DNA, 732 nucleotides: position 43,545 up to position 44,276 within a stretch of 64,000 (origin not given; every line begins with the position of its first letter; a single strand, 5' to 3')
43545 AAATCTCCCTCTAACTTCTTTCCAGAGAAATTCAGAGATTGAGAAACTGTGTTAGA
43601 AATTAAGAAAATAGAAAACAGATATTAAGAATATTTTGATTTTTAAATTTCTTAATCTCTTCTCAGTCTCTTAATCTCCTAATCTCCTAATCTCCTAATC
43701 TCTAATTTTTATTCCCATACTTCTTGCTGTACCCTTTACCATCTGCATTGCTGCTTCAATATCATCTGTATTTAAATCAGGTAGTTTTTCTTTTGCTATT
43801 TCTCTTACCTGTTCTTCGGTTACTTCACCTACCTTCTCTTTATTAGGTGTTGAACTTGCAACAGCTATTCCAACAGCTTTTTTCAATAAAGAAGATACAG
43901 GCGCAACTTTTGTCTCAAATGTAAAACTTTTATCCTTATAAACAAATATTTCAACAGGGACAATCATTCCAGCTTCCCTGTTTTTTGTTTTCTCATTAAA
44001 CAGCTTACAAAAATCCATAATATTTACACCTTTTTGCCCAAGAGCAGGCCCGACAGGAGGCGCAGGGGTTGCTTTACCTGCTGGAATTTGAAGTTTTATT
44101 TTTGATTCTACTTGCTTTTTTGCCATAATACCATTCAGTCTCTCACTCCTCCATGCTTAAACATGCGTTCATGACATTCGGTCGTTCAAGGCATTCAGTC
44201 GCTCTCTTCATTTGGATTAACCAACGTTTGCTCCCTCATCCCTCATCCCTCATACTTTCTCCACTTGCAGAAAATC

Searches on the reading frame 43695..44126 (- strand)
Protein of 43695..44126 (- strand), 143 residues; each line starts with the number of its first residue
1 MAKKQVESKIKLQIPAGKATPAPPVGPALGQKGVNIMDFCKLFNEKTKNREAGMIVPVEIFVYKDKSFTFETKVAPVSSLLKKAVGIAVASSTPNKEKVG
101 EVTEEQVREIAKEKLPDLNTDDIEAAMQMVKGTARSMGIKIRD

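Call 75: find_encoding_contigs(protein=window:43695-44126:-, flank=10000, max_places=10)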
Protein window:43695-44126:- (143 aa): 2 contigs read that carry it; 2 places shown.
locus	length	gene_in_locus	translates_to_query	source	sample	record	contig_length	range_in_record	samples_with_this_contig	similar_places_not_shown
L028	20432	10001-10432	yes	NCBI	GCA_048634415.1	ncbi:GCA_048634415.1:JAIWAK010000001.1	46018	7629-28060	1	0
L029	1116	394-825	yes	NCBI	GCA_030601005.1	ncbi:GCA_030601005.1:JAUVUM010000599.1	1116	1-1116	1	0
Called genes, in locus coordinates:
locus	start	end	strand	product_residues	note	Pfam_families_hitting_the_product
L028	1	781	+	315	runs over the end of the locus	PF00294:PfkB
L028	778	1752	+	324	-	PF01261:AP_endonuc_2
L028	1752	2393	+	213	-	PF08433:KTI12 (faint)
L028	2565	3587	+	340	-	PF00962:A_deaminase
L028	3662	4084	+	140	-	PF00383:dCMP_cyt_deam_1, PF08211:dCMP_cyt_deam_2, PF26947:CDL (weak)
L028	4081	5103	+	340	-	PF01966:HD, PF13286:HD_assoc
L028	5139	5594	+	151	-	PF13646:HEAT_2 (weak)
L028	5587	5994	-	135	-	PF04519:Bactofilin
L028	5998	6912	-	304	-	PF01551:Peptidase_M23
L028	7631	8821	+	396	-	PF00009:GTP_EFTU, PF03144:GTP_EFTU_D2, PF03143:GTP_EFTU_D3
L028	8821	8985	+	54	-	PF00471:Ribosomal_L33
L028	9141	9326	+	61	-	PF00584:SecE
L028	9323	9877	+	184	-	PF02357:NusG, PF00467:KOW (weak)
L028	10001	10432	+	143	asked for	PF03946:Ribosomal_L11_N, PF00298:Ribosomal_L11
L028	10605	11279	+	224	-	PF00687:Ribosomal_L1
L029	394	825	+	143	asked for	PF03946:Ribosomal_L11_N, PF00298:Ribosomal_L11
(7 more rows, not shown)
